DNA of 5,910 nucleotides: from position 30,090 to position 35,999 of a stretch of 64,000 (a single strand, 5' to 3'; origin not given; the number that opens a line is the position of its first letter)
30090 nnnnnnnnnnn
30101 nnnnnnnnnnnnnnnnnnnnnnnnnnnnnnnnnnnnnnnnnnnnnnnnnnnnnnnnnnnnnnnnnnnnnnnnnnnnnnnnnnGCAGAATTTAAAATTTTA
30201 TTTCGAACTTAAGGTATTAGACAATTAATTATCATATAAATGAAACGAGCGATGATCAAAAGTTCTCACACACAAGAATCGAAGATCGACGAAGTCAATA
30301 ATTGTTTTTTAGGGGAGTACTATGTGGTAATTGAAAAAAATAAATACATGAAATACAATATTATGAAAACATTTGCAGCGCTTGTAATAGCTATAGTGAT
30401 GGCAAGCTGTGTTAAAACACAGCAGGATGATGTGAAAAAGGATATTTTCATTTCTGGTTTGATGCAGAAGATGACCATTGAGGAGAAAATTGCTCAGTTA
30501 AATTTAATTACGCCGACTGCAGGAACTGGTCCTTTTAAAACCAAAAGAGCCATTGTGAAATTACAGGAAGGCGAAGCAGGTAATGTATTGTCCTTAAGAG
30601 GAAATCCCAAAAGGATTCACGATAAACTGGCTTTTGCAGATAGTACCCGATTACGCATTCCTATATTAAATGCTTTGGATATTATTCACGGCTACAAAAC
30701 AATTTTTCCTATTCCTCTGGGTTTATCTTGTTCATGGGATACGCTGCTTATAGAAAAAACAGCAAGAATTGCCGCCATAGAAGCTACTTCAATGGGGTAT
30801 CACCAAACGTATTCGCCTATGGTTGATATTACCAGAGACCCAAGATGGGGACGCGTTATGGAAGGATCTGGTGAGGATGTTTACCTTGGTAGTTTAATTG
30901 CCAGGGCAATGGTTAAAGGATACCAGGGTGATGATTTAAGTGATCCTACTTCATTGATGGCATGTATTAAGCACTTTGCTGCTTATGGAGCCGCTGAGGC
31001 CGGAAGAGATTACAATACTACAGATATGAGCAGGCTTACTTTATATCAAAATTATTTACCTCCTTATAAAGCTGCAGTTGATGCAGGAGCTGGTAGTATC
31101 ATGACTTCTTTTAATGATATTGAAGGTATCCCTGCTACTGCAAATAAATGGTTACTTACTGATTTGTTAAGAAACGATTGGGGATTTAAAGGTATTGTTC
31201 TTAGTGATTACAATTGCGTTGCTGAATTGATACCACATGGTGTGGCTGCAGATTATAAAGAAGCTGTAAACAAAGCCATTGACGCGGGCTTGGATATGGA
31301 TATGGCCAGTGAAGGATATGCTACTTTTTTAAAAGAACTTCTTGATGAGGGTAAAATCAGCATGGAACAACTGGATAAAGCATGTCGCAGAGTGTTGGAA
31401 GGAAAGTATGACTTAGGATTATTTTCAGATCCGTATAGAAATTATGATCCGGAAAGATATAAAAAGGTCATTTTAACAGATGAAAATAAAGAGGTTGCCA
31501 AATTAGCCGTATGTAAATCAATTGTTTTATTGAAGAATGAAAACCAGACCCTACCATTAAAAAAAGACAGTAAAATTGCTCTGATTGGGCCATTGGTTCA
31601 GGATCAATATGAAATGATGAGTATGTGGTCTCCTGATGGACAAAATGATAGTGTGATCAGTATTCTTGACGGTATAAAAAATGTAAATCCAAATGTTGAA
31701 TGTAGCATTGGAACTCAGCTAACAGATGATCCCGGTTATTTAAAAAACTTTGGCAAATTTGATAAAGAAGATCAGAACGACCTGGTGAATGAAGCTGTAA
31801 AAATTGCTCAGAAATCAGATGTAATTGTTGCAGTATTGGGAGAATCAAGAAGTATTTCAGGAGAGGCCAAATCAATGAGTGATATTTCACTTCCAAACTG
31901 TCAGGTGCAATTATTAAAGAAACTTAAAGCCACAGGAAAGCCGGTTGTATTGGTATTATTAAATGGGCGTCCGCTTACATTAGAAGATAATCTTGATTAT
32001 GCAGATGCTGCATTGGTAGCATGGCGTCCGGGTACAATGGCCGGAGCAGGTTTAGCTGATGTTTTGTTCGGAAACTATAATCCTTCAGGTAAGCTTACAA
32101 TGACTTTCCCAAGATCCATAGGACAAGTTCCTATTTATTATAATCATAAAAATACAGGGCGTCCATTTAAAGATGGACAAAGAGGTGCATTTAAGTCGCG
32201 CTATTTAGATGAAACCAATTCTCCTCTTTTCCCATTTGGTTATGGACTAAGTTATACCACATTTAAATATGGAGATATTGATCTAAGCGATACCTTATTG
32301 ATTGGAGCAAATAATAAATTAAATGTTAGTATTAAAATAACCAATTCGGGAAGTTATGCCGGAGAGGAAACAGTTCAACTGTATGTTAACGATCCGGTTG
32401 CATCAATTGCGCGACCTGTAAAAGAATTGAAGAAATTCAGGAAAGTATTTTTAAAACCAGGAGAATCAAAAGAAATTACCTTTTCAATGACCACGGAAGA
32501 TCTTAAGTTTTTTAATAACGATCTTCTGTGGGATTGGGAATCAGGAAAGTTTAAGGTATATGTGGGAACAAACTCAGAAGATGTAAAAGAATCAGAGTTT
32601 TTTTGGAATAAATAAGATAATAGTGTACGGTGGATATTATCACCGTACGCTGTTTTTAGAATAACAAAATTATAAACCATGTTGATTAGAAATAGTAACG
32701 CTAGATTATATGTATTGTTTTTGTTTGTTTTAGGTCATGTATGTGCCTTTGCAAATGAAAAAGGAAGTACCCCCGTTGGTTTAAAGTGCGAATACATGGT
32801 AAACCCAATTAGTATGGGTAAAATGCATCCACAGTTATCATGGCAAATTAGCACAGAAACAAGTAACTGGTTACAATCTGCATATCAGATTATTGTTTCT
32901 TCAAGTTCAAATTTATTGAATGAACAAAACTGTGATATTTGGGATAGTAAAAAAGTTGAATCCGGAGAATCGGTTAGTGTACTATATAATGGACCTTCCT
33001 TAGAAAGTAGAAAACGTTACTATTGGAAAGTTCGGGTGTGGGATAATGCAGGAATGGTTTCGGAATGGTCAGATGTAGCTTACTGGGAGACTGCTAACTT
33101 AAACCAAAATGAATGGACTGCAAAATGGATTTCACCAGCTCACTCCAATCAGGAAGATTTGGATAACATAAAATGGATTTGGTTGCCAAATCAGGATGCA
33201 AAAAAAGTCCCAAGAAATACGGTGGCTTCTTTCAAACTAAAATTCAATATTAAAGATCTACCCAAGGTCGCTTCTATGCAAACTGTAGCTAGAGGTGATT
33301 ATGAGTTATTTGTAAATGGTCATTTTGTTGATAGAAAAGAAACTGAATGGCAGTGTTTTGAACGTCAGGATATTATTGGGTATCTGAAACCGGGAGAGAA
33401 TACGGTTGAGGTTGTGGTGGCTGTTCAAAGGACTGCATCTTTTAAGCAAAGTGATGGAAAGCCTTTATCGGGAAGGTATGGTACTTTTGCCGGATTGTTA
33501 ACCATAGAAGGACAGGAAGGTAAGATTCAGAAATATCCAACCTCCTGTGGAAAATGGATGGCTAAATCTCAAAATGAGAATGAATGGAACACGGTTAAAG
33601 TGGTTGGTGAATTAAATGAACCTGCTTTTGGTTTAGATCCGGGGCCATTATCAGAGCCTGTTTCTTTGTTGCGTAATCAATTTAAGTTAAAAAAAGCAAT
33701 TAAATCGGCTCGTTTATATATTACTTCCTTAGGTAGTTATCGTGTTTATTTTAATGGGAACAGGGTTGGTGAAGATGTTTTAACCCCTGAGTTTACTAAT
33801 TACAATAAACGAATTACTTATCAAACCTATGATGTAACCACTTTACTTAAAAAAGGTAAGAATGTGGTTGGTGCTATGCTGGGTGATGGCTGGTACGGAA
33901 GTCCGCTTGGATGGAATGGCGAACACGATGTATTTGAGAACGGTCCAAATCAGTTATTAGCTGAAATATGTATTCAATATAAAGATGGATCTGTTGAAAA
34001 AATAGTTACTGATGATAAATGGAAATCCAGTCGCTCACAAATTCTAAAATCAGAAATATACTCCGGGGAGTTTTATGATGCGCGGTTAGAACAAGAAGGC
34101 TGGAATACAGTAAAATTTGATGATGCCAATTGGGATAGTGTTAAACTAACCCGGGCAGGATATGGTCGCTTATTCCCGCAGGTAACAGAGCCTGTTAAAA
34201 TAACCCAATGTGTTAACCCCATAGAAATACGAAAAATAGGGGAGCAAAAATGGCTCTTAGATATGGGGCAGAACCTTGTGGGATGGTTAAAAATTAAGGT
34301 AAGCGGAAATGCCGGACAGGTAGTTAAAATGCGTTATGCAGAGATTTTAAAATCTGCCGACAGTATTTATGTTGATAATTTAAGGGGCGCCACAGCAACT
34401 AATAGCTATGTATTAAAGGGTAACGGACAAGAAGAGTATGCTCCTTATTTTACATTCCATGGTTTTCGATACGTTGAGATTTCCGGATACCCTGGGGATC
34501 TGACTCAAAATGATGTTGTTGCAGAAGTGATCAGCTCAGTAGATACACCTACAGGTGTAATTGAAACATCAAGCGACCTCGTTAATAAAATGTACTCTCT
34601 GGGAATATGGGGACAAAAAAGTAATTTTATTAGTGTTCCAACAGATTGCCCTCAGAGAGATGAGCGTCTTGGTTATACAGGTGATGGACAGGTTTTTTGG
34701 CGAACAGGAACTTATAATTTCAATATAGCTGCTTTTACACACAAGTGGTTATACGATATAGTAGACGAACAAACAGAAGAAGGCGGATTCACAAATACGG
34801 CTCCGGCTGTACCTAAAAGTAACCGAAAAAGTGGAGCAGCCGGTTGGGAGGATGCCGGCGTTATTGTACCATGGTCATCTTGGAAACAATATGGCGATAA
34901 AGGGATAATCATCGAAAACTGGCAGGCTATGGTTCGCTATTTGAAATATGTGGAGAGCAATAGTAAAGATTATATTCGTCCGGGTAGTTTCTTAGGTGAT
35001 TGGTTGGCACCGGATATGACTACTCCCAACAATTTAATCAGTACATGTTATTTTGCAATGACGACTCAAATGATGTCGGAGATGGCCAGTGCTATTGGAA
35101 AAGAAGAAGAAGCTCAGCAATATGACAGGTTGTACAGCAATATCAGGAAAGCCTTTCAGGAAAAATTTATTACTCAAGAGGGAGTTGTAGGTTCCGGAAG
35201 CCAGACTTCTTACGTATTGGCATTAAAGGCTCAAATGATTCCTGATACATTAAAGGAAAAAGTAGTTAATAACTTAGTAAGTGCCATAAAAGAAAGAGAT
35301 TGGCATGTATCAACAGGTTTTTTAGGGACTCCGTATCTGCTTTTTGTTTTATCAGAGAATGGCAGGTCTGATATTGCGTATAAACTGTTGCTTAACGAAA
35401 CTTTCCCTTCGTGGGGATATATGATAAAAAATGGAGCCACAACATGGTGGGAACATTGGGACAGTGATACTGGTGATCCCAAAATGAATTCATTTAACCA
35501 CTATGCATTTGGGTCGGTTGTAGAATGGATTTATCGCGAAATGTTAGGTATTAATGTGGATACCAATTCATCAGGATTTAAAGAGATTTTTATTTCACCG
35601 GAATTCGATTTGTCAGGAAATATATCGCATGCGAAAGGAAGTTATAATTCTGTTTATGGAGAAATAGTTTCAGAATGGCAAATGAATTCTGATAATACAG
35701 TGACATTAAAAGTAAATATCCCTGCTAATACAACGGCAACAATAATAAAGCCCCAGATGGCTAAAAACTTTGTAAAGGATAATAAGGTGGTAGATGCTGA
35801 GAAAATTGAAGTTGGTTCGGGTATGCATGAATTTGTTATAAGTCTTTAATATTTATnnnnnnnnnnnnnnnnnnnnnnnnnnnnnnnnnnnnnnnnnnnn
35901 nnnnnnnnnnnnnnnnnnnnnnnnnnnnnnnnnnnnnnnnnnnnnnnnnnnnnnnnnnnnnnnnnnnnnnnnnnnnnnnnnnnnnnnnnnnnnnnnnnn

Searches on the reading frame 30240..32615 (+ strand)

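Call 59: search_protein_families(library=pfam, proteins=[window:30240-32615:+], max_evalue=0.00001)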
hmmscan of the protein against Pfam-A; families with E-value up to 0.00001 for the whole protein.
window:30240-32615:+ (791 aa): 3 families
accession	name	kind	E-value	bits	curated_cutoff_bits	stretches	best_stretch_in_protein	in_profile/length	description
PF00933.27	Glyco_hydro_3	-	8.1e-67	226.3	27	1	79-386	1-314/316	Glycosyl hydrolase family 3 N terminal domain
PF01915.27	Glyco_hydro_3_C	-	4.8e-54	183.8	31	1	428-672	1-200/200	Glycosyl hydrolase family 3 C-terminal domain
PF14310.12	Fn3-like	-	2.3e-24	85.7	25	1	710-779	1-71/71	Fibronectin type III-like domain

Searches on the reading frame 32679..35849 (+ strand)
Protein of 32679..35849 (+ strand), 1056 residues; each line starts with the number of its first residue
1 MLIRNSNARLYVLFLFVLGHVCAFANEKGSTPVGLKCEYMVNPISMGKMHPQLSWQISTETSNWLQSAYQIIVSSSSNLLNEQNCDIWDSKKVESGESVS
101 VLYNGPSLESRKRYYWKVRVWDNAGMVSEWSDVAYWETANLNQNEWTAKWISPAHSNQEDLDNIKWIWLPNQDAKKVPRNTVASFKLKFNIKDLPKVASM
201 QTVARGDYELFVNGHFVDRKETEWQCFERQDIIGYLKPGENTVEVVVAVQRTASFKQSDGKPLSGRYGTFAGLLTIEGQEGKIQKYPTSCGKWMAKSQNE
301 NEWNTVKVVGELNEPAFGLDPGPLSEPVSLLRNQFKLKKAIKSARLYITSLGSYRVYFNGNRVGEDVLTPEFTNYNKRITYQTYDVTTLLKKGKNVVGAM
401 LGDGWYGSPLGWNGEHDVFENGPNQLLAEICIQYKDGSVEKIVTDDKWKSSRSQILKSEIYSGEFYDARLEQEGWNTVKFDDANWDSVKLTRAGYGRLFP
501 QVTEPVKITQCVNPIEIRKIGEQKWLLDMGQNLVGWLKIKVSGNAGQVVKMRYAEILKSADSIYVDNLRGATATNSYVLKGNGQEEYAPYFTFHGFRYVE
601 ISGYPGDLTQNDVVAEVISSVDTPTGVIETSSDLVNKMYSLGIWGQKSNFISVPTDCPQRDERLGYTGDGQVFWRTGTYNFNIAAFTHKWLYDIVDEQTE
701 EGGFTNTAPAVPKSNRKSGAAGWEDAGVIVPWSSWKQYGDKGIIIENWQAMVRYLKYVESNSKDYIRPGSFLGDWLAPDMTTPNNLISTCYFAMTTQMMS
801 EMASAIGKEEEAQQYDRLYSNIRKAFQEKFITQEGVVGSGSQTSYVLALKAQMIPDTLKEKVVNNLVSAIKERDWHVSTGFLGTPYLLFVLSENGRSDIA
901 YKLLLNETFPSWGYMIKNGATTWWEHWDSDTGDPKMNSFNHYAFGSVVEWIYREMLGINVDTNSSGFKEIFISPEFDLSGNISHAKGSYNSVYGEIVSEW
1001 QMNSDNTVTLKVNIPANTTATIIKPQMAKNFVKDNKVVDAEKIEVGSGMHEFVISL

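Call 59: search_protein_families(library=pfam, proteins=[window:32679-35849:+], max_evalue=0.00001)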
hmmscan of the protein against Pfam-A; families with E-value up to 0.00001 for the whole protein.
window:32679-35849:+ (1056 aa): 5 families
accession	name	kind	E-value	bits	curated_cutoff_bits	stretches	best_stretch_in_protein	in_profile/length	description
PF17389.8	Bac_rhamnosid6H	-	3.2e-121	405.2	24.5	1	625-954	3-338/339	Bacterial alpha-L-rhamnosidase 6 hairpin glycosidase domain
PF08531.16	Bac_rhamnosid_N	-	7.3e-62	208.7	25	1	339-510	1-172/172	Alpha-L-rhamnosidase N-terminal domain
PF25788.1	Ig_Rha78A_N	-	5.8e-37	126.6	27.4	1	33-141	2-104/105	Rha78A-like, N-terminal immunoglobulin domain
PF05592.18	Bac_rhamnosid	-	4.2e-32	110.5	22.2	1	519-618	2-101/102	Bacterial alpha-L-rhamnosidase concanavalin-like domain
PF17390.7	Bac_rhamnosid_C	-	3.4e-17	62.5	22.1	1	962-1036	4-75/78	Bacterial alpha-L-rhamnosidase C-terminal domain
